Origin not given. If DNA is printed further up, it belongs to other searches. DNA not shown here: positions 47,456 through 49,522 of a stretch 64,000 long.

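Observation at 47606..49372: Mini-intein inserted exactly at the adenylation motif I of an ATP-dependent DNA ligase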

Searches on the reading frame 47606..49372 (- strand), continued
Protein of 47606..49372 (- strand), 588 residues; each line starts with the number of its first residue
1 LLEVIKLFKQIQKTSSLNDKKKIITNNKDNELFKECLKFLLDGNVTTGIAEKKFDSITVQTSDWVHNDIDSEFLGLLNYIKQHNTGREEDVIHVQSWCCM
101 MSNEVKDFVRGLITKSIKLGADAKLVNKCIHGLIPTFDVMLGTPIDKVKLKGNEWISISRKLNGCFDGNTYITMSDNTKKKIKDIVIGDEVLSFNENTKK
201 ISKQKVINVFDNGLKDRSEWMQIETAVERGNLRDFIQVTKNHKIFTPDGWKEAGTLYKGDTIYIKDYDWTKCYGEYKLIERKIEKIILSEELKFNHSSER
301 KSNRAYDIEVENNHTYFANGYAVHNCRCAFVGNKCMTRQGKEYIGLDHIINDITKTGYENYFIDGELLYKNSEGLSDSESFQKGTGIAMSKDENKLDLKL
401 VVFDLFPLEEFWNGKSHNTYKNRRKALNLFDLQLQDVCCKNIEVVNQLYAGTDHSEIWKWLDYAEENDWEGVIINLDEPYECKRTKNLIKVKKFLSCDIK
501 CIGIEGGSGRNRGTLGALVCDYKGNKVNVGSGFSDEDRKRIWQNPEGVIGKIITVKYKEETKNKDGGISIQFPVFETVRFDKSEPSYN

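Call 62: find_related_loci(query=window:47606-49372:-, collection=viral_contigs, flank=1000)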
Query window:47606-49372:- (588 aa) in viral_contigs; peptide patterns used: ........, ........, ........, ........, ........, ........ (x = any residue, [..] = any of these).
62 stretches matched a pattern; 46 encode a relative of the query (tblastn E <= 1e-3); 46 distinct loci.
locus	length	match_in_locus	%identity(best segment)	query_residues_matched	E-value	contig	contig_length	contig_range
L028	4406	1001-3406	68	3-588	4e-147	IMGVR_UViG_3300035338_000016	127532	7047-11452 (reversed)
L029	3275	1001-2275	75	1-588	3e-129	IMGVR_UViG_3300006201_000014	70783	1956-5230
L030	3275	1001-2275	75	1-588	2e-129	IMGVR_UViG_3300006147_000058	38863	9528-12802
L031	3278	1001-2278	72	3-588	3e-128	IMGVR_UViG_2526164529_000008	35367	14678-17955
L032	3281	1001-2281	73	3-588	2e-127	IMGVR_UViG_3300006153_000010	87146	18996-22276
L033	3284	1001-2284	69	3-587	4e-117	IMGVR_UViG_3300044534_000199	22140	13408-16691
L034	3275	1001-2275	66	5-588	1e-112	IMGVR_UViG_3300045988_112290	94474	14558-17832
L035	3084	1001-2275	64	3-588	2e-110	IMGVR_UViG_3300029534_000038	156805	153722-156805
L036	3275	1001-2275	64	3-588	6e-110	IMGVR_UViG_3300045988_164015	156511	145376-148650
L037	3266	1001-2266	54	1-586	4e-88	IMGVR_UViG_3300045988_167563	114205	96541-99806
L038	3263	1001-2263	53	1-585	4e-87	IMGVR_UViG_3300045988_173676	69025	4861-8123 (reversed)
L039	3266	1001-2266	53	1-586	3e-87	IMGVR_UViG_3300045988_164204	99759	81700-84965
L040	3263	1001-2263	55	1-585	1e-86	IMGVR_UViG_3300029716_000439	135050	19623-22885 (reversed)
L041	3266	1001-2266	53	1-586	2e-86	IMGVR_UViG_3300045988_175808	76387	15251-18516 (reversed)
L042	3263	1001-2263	52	1-585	6e-86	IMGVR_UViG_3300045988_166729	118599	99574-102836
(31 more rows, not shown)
